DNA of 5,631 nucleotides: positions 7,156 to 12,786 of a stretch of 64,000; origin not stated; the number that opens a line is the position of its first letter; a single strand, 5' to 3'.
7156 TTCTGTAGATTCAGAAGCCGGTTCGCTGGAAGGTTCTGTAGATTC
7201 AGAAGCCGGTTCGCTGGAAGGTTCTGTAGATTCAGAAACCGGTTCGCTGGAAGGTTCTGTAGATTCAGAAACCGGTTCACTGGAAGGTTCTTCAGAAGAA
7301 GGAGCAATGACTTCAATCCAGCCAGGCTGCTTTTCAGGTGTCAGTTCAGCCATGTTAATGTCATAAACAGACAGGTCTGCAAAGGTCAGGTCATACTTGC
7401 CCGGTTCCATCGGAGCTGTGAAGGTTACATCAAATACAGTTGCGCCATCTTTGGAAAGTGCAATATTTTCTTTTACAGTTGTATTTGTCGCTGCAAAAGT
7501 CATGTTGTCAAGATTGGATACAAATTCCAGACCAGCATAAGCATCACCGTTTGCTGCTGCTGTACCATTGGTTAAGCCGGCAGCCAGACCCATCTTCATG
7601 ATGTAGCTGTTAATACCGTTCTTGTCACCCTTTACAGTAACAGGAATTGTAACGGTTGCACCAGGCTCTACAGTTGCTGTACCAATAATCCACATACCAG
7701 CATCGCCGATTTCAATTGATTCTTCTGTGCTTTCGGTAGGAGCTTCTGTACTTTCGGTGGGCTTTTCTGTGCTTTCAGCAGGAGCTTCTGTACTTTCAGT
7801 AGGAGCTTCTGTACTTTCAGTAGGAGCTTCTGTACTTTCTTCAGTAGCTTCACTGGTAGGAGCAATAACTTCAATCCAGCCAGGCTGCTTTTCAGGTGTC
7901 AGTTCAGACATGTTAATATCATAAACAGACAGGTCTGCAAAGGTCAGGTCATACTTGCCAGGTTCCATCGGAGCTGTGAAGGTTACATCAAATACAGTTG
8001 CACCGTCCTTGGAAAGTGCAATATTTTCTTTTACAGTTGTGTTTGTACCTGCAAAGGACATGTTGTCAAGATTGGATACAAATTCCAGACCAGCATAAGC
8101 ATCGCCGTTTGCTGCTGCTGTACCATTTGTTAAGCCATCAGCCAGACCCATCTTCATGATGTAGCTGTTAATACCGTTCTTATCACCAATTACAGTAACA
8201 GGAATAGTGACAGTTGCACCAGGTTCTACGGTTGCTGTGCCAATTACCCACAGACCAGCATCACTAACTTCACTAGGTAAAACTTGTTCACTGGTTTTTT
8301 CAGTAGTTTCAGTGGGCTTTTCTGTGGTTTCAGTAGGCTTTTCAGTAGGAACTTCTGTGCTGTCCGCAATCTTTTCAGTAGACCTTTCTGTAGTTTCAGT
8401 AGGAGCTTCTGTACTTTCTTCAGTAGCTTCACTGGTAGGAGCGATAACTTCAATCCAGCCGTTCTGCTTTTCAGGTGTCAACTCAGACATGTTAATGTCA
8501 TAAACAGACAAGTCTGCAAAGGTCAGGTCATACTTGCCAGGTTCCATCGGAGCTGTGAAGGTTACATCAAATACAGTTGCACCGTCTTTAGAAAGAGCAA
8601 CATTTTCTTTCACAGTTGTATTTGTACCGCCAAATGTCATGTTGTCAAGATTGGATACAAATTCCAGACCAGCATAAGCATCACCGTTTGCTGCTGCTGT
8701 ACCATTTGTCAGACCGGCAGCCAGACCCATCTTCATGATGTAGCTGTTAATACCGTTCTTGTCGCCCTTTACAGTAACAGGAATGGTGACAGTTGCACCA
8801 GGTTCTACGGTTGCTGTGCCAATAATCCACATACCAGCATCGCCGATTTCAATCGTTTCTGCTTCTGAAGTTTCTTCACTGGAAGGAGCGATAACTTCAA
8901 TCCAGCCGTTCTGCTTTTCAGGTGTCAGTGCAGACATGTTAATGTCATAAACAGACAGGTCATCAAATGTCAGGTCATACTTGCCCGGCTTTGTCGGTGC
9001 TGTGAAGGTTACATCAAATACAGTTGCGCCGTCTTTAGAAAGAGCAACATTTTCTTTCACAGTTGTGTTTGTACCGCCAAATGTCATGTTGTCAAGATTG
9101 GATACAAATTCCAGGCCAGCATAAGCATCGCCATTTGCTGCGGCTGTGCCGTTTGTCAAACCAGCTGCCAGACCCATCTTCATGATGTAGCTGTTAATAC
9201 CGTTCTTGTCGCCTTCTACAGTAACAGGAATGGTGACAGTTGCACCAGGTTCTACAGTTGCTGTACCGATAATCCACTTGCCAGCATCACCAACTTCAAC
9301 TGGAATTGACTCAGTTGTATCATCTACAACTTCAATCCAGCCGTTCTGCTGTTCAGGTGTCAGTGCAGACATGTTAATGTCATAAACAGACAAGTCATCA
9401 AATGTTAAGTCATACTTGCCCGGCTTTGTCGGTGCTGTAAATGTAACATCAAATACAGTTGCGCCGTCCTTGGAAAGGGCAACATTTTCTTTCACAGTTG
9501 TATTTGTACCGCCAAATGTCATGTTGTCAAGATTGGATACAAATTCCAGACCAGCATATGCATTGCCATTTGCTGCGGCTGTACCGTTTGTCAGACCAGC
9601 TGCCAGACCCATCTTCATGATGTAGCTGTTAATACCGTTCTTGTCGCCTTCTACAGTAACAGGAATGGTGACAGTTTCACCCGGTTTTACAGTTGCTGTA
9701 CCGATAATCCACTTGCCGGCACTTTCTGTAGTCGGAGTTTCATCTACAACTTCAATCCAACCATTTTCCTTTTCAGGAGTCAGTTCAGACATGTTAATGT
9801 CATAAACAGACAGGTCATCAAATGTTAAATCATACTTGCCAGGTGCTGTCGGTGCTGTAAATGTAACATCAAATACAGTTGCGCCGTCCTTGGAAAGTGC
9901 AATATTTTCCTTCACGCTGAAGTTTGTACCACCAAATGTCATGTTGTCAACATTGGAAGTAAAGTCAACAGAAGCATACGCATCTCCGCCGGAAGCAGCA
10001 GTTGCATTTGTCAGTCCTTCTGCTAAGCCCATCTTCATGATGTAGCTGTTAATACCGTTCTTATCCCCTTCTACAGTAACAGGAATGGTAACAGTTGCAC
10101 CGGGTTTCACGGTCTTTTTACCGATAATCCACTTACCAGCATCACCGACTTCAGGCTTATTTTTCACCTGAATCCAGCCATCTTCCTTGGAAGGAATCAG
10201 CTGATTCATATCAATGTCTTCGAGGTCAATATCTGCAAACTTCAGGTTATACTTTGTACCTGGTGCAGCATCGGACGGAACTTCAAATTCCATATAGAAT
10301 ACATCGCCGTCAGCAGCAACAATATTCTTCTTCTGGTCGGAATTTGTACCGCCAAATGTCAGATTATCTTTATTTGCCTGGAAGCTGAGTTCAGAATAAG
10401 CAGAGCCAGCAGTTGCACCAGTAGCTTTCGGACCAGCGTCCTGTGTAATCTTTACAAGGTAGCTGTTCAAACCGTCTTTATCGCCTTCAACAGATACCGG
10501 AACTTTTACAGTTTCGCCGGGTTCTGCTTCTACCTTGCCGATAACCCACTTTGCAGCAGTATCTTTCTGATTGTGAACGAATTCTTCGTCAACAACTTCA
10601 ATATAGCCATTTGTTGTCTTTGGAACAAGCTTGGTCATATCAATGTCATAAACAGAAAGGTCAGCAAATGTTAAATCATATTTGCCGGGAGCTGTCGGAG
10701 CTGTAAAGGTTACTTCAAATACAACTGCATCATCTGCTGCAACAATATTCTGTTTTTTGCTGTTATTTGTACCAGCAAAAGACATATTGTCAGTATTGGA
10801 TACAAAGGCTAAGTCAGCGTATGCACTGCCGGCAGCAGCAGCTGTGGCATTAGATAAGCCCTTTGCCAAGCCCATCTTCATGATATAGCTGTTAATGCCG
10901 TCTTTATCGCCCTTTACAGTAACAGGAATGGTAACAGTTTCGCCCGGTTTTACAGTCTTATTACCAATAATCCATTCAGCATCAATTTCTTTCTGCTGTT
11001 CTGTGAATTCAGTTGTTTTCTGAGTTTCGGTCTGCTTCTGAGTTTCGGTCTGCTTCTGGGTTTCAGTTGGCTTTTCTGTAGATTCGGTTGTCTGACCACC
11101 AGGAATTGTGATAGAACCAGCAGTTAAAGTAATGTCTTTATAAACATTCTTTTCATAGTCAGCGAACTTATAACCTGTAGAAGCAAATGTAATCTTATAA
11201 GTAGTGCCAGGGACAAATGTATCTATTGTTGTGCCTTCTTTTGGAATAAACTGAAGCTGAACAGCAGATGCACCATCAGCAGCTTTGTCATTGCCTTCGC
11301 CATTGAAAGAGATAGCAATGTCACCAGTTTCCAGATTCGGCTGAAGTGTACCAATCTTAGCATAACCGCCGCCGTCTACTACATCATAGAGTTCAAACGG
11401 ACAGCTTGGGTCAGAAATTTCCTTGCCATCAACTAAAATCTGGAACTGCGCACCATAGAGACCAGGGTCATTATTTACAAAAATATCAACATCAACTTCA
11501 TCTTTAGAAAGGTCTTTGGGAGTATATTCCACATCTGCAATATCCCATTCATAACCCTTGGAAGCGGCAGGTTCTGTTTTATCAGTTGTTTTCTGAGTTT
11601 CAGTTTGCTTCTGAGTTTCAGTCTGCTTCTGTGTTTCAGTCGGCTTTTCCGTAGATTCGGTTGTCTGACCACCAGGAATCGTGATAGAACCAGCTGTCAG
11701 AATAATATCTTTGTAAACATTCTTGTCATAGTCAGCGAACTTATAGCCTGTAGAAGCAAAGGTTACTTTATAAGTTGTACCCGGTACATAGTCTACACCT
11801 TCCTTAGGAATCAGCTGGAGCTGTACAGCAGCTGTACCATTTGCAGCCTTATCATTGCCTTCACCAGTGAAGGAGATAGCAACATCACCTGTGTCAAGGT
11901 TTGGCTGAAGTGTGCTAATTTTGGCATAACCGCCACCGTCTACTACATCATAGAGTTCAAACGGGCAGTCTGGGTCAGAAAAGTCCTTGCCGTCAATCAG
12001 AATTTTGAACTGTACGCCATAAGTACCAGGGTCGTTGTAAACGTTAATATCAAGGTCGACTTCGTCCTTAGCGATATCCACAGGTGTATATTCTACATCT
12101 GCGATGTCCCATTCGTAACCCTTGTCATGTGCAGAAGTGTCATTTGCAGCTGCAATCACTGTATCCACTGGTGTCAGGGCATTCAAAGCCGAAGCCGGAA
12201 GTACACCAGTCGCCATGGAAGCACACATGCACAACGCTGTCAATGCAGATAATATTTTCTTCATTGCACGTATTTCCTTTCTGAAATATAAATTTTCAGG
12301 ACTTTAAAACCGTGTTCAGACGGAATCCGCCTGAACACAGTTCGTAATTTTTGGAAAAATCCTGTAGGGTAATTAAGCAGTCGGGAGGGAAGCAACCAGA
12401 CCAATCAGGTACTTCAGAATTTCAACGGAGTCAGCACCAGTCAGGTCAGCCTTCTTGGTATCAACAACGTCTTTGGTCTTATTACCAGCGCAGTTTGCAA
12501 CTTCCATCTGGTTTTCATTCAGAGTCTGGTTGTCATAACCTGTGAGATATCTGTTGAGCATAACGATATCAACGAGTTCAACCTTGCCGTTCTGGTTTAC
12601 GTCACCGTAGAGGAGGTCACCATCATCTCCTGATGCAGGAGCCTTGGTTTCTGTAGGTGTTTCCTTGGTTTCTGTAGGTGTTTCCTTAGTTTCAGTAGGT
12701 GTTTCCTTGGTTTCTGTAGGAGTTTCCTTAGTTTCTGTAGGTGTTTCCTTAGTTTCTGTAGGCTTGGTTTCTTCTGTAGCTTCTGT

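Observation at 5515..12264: One 2249-aa scaffoldin carries eleven cohesins of three sequence classes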

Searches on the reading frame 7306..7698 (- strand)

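Call 13: search_protein_families(library=pfam, proteins=[window:7306-7698:-], max_evalue=10)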
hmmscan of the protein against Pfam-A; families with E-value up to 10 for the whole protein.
seq(131 aa): 3 families
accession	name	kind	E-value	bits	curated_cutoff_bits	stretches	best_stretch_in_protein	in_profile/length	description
PF00963.24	Cohesin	-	5.2e-06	27.2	24.1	1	3-130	3-139/139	Cohesin domain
PF14524.12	Wzt_C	-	0.012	16.1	30.4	1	61-107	56-104/143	Wzt C-terminal domain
PF16640.11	Big_3_5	-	0.95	10.5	35.5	0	7-53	5-51/88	Bacterial Ig-like domain (group 3)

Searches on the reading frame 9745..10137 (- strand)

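Call 13: search_protein_families(library=pfam, proteins=[window:9745-10137:-], max_evalue=10)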
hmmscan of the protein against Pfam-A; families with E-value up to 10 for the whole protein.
seq(131 aa): 1 family
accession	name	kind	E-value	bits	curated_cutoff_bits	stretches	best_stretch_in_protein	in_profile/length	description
PF00963.24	Cohesin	-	4.4e-08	33.9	24.1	1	2-130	2-139/139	Cohesin domain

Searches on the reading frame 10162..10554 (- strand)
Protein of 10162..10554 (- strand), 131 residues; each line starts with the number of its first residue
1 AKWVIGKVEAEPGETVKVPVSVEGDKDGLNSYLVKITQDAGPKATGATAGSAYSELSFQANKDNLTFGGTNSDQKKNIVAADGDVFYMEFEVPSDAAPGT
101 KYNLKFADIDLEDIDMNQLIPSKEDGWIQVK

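Call 13: search_protein_families(library=pfam, proteins=[window:10162-10554:-], max_evalue=10)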
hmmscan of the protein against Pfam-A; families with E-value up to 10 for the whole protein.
seq(131 aa): 1 family
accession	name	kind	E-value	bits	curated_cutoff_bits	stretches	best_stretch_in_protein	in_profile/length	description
PF00963.24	Cohesin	-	5.7e-12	46.5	24.1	1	2-130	2-139/139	Cohesin domain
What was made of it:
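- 10162..10554 (-): cohesin 4, distinct orthologous subclass of B-type (aa 571-701). Pfam Cohesin 46.5 bits (call 13).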

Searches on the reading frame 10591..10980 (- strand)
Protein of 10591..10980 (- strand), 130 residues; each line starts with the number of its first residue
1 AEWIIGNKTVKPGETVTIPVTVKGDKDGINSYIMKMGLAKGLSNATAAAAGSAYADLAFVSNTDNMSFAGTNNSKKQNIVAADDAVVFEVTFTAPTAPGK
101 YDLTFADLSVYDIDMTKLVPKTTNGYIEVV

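Call 13: search_protein_families(library=pfam, proteins=[window:10591-10980:-], max_evalue=10)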
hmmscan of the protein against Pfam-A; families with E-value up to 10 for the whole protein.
seq(130 aa): 4 families
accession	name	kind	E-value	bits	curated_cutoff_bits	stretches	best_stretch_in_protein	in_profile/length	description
PF00963.24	Cohesin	-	1.9e-10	41.5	24.1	1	2-129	2-139/139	Cohesin domain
PF14524.12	Wzt_C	-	0.0021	18.5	30.4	1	60-106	55-104/143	Wzt C-terminal domain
PF16158.11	N_BRCA1_IG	-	0.0068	17.4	28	1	65-102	41-85/108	Ig-like domain from next to BRCA1 gene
PF13584.12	BatD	-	0.1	13.7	24.1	1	7-110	5-78/92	BatD DUF11 like domain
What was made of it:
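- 10591..10980 (-): cohesin 3, B-type, diverged relative of the repeat family (aa 429-558). Pfam Cohesin 41.5 bits (call 13).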

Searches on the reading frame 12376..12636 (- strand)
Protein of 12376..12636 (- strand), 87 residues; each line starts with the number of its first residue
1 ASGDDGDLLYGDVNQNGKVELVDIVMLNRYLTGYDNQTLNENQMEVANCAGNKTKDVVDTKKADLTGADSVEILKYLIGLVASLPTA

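Call 75: search_solved_structures(query=window:12376-12636:-, max_evalue=1, show_alignments=2)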
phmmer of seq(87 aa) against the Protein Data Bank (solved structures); distinct sequences matched with E-value up to 1: 30.
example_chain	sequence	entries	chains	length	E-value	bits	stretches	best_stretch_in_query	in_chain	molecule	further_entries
5n5p_B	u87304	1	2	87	1.5e-07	34.7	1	9-84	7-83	Putative cellulosomal scaffoldin protein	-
1daq_A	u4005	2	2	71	2.6e-05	27.6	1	9-32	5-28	ENDOGLUCANASE SS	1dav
2mte_A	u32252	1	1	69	2.7e-05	27.5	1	9-32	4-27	Cellulose 1,4-beta-cellobiosidase (reducing end) CelS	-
4fl4_A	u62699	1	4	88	0.00012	25.5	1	10-32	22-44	Glycoside hydrolase family 9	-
4cj0_A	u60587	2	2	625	0.00013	25.4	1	6-32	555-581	ENDOGLUCANASE D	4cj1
1clc_A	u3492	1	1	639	0.00014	25.3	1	6-32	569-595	ENDOGLUCANASE CELD; EC: 3.2.1.4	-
8x39_A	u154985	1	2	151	0.00015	25.2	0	8-59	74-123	Serine protease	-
8x3a_A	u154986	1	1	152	0.00016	25.1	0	8-59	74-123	Serine protease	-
4uyp_B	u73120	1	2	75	0.00018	24.9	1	8-37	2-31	Cellulosomal scaffoldin adaptor protein B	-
4uyq_B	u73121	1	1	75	0.00019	24.9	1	8-38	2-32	Cellulosomal scaffoldin adaptor protein B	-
2ccl_B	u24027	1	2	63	0.0004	23.8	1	10-32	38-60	ENDO-1,4-BETA-XYLANASE Y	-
3ul4_B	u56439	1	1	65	0.00084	22.8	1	7-33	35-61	Cellulosome enzyme, dockerin type I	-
2vn5_B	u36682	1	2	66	0.00087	22.8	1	8-82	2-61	ENDOGLUCANASE A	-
5m2s_B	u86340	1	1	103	0.00088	22.7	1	8-84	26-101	Doc8: Type I dockerin repeat domain from family 9 glycoside hydrolase WP_009982745[Ruminoc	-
1ohz_B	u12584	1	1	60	0.0026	21.2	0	9-32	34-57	ENDO-1,4-BETA-XYLANASE Y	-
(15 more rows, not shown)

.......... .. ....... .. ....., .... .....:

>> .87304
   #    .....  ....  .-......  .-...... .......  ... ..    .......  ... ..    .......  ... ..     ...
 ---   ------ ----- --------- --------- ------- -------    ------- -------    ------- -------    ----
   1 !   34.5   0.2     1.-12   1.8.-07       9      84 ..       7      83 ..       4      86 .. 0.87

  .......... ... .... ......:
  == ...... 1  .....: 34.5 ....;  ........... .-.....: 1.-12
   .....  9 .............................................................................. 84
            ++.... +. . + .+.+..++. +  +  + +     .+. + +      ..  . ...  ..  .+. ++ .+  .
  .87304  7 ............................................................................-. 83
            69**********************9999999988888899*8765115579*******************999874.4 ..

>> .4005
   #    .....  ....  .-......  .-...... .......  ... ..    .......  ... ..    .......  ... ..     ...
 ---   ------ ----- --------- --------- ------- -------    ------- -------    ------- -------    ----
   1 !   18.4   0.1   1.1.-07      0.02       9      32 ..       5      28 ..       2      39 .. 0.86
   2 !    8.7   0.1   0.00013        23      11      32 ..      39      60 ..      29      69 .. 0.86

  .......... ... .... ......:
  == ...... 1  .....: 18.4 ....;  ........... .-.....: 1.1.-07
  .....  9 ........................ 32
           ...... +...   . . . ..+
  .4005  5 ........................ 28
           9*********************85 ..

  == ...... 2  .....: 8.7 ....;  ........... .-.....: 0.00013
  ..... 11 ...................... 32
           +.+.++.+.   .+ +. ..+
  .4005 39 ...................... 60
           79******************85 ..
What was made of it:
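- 12373..14298 (-): scaA-like gene (641 aa): cryptic cohesin-like N-module (13441-14220), A-type cohesin (12799-13263), ScaA-type dockerin (12376-12618). Dockerin aligns full length with FD-1 ScaA dockerin 5N5P_B, E=1.5e-7 (call 75).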
